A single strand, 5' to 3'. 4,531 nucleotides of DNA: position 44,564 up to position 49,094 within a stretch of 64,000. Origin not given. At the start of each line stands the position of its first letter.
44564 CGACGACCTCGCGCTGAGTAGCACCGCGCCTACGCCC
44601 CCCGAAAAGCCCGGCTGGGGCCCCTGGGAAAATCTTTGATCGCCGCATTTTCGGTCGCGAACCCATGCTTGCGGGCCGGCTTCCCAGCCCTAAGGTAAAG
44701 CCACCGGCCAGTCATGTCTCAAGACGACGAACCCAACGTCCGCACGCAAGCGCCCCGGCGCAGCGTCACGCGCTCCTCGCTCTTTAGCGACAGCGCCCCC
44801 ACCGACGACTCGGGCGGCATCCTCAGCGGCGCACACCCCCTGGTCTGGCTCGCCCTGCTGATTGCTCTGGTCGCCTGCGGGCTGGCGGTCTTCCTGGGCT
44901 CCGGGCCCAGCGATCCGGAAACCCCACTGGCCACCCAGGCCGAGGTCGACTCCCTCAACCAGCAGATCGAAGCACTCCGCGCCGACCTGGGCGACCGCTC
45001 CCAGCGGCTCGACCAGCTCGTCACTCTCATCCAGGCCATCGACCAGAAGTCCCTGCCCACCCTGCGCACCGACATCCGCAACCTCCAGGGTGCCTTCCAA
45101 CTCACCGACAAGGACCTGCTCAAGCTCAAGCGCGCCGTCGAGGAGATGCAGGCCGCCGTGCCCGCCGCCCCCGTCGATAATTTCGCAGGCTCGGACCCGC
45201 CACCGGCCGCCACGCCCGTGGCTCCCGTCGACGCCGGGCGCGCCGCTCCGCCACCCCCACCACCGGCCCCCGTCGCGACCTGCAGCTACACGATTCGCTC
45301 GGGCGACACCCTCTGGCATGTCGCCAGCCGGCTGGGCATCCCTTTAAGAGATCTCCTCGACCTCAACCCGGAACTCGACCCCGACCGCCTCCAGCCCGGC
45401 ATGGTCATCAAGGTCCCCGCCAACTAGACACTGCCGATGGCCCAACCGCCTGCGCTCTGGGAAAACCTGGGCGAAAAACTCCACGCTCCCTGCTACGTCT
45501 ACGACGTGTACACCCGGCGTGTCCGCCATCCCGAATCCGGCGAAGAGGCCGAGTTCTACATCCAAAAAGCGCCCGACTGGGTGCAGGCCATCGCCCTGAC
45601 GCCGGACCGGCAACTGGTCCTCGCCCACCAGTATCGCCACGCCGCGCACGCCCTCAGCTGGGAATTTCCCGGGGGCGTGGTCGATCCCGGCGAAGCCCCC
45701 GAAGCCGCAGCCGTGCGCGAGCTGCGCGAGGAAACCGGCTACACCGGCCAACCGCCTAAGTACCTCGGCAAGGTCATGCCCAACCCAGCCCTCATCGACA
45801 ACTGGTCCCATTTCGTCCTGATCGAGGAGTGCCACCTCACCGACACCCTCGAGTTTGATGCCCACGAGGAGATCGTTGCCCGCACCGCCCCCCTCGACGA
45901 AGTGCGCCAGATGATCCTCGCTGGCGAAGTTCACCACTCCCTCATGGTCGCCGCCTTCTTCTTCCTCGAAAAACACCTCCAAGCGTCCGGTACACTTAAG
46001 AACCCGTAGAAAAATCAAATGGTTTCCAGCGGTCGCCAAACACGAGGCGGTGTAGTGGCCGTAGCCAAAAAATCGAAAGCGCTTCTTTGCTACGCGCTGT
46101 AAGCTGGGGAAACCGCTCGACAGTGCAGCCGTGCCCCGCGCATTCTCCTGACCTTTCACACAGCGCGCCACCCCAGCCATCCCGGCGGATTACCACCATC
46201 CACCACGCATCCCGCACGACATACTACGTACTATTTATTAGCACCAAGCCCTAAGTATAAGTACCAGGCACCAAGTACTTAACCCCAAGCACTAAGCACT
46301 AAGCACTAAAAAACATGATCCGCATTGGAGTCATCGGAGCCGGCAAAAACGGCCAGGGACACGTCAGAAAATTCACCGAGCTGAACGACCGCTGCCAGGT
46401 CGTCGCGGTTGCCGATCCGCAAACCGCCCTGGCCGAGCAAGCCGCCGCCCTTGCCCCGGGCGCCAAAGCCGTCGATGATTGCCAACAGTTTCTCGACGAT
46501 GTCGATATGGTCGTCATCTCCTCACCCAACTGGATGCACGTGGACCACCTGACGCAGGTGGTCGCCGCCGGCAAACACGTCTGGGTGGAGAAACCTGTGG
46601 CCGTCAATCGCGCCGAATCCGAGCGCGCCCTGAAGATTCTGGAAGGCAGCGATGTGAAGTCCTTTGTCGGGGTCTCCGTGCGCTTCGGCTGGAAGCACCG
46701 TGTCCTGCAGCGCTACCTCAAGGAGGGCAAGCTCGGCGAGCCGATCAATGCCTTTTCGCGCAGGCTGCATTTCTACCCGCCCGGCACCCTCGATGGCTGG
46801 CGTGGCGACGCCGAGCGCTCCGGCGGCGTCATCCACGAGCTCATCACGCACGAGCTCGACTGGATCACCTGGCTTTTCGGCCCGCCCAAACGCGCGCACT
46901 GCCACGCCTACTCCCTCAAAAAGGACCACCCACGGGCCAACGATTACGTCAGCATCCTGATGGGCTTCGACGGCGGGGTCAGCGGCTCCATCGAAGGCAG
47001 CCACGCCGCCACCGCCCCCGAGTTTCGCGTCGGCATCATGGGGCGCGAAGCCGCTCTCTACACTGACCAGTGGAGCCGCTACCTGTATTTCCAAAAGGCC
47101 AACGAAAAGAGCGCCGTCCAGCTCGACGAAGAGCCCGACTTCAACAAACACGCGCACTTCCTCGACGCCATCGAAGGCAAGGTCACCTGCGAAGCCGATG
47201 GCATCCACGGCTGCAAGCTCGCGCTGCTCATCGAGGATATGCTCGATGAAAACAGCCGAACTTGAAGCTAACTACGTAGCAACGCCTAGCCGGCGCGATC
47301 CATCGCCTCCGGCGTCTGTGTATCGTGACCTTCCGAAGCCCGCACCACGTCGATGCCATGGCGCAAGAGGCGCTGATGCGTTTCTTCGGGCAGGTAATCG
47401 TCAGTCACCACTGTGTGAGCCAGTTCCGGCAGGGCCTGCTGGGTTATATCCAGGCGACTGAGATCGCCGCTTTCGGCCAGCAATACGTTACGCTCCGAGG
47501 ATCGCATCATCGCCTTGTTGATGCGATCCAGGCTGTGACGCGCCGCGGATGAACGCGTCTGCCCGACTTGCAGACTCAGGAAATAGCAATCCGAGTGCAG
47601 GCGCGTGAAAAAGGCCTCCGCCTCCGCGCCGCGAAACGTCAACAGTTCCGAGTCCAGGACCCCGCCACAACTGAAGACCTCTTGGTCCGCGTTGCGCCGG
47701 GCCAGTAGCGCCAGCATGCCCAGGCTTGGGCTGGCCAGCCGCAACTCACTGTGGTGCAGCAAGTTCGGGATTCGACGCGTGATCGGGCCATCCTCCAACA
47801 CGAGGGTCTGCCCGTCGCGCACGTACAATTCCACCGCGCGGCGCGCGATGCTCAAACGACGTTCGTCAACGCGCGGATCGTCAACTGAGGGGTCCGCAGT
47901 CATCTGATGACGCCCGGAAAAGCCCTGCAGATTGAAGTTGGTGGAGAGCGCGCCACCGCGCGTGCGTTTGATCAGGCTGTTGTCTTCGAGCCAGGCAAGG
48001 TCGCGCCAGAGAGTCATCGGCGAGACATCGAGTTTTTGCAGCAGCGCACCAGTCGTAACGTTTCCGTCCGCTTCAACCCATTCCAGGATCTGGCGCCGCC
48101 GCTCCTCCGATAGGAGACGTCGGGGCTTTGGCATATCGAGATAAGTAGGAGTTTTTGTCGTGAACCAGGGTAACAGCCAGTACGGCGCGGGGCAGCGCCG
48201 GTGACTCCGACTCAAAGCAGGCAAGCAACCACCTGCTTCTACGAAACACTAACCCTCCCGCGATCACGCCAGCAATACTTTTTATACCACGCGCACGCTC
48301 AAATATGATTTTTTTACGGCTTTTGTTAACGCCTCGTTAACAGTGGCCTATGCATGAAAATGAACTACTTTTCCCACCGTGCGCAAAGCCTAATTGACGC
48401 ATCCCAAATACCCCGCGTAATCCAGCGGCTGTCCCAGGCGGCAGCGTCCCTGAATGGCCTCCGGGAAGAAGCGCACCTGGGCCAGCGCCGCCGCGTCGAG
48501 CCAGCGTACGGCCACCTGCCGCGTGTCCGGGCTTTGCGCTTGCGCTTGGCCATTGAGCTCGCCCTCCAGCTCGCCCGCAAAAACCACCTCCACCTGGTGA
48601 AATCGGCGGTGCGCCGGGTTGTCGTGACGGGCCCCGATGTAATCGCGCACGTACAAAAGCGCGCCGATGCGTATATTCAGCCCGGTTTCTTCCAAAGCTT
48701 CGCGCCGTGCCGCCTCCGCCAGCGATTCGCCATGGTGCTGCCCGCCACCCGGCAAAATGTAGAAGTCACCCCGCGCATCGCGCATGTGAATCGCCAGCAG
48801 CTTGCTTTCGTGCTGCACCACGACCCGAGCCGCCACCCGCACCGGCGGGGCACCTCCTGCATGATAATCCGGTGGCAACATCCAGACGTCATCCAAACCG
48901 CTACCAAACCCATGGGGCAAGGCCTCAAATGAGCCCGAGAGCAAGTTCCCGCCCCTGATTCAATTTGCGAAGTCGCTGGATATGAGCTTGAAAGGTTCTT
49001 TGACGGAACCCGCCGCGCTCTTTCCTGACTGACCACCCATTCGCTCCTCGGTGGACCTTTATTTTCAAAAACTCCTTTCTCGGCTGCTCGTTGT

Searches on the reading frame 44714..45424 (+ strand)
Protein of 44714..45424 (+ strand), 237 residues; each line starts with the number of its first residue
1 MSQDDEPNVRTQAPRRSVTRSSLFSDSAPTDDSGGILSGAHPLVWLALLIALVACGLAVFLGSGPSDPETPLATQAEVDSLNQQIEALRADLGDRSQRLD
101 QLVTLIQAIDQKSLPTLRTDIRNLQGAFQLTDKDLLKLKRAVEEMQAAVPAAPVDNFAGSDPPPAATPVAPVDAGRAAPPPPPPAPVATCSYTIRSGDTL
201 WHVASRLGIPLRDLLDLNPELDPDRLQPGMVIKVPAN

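Call 75: search_protein_families(library=pfam, proteins=[window:44714-45424:+], max_evalue=0.001)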
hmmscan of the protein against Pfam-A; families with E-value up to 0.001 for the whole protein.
window:44714-45424:+ (237 aa): 2 families
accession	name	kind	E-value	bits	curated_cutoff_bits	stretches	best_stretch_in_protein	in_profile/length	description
PF01476.26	LysM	-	9e-14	51.6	20.9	1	192-235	1-43/43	LysM domain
PF23457.1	LysM2_NFP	-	0.00011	22.6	36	0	188-235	4-54/56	NFP LysM2 domain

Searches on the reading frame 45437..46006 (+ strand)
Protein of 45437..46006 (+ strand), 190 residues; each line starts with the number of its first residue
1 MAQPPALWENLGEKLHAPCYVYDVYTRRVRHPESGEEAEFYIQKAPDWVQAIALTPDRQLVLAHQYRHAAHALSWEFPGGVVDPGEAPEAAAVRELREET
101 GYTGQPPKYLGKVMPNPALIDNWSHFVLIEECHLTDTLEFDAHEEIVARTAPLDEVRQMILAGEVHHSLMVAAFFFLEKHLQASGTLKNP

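Call 75: search_protein_families(library=pfam, proteins=[window:45437-46006:+], max_evalue=0.001)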
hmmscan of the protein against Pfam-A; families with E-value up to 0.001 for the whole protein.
window:45437-46006:+ (190 aa): 1 family
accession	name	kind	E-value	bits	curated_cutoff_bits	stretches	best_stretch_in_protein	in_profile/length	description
PF00293.34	NUDIX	-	2.9e-19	69.9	21.1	1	51-159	8-119/134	NUDIX domain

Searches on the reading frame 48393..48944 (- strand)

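Call 75: search_protein_families(library=pfam, proteins=[window:48393-48944:-], max_evalue=0.001)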
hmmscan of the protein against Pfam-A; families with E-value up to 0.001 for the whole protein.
window:48393-48944:- (184 aa): 1 family
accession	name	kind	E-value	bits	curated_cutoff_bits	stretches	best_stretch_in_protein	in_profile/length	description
PF00293.34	NUDIX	-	2e-16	60.6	21.1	1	36-154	3-118/134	NUDIX domain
